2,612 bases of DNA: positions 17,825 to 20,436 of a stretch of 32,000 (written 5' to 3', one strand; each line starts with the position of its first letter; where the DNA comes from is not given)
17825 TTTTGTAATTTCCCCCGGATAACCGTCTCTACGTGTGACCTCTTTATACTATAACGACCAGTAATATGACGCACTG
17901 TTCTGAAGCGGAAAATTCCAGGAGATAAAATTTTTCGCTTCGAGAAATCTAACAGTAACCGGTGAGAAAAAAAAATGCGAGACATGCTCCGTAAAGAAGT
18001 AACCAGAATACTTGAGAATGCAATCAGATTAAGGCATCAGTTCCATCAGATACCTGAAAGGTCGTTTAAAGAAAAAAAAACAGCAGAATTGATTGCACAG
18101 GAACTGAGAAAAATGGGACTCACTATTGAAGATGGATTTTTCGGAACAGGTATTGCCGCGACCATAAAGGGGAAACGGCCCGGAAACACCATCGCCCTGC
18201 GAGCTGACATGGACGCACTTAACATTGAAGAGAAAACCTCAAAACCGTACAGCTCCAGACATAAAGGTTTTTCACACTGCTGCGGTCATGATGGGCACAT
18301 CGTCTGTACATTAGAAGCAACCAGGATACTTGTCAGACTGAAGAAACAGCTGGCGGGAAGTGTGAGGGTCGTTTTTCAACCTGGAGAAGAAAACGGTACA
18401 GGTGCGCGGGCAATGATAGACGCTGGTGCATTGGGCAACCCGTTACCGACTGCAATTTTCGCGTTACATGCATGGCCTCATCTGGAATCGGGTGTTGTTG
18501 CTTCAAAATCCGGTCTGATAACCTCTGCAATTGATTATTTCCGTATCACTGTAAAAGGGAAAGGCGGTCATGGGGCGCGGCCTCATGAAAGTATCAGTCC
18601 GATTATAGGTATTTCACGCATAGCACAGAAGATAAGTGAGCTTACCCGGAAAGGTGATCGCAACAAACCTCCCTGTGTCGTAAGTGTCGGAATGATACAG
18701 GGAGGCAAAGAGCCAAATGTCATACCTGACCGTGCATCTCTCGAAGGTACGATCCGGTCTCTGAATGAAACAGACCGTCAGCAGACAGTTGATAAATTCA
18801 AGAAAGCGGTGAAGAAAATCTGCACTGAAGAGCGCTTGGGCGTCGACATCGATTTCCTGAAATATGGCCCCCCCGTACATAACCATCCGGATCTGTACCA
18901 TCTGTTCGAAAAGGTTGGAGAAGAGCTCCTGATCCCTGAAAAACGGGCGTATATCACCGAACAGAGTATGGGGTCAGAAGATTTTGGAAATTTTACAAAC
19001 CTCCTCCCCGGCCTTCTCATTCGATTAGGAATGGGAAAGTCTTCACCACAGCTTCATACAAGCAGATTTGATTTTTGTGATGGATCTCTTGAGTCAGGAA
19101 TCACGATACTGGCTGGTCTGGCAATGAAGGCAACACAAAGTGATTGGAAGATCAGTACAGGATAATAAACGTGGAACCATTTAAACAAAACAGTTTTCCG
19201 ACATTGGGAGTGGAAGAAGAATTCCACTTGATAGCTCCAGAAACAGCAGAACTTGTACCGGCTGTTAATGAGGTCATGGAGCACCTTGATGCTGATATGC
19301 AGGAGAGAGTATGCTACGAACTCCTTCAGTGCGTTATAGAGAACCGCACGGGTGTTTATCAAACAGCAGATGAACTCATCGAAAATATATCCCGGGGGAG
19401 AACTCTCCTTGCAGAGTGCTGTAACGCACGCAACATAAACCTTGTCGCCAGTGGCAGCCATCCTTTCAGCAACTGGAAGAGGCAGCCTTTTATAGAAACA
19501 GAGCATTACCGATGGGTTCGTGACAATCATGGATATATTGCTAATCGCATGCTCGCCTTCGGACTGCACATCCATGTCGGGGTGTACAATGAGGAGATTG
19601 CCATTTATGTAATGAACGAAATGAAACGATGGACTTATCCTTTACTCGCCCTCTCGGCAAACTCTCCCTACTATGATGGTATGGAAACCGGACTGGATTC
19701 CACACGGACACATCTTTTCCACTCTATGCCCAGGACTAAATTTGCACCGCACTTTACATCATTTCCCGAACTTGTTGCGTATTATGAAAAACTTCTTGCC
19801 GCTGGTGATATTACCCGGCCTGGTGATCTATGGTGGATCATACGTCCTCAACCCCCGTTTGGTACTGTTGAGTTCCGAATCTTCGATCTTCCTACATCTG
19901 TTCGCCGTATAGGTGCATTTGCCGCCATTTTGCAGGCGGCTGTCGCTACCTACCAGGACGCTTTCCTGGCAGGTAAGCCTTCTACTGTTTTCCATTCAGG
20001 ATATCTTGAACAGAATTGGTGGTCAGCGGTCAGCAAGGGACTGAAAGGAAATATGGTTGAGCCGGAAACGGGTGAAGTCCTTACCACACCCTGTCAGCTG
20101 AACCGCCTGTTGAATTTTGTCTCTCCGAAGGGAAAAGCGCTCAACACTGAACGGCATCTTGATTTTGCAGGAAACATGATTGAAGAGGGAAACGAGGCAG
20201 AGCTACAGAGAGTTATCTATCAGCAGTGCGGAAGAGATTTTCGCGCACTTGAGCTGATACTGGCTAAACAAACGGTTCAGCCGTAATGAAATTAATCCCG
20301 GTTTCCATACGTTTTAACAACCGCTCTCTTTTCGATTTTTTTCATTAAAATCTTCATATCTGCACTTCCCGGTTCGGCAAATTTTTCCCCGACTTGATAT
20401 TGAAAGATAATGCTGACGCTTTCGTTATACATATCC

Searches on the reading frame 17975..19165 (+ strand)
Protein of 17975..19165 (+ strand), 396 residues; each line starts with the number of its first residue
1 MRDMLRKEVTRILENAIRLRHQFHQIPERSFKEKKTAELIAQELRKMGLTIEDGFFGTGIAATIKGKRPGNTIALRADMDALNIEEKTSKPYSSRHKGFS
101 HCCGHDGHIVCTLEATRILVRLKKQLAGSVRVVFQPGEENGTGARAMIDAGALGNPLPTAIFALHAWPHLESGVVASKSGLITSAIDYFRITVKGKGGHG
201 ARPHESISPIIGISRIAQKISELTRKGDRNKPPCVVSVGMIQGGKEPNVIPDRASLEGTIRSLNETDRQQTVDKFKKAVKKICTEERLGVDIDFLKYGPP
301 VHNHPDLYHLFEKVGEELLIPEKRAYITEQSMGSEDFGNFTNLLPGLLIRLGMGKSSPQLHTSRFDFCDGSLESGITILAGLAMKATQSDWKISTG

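Call 12: search_protein_families(library=pfam, proteins=[window:17975-19165:+], max_evalue=0.01)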
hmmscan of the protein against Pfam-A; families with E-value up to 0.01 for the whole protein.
window:17975-19165:+ (396 aa): 2 families
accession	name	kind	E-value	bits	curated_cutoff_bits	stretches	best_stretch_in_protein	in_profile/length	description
PF01546.33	Peptidase_M20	-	2.3e-32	113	24.6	1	74-384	1-205/206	Peptidase family M20/M25/M40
PF07687.19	M20_dimer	-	1.5e-18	67.1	21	1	188-283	8-103/107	Peptidase dimerisation domain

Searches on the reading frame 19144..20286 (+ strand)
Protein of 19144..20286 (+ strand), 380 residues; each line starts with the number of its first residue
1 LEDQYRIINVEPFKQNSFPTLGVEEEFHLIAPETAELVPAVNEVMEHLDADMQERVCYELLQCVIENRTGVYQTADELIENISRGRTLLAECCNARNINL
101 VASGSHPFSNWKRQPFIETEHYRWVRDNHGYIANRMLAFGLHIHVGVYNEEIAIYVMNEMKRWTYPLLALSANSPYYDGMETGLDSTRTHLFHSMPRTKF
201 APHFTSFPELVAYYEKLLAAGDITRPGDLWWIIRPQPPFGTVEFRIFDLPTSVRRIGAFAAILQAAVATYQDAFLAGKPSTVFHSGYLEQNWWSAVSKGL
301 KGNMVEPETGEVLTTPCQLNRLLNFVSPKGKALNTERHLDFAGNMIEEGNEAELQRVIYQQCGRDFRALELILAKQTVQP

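Call 12: search_protein_families(library=pfam, proteins=[window:19144-20286:+], max_evalue=0.01)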
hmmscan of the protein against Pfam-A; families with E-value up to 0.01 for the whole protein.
window:19144-20286:+ (380 aa): 1 family
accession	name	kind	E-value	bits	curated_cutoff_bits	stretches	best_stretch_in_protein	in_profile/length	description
PF04107.18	GCS2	-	9.9e-44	150.3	21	1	21-299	1-290/291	Glutamate-cysteine ligase family 2(GCS2)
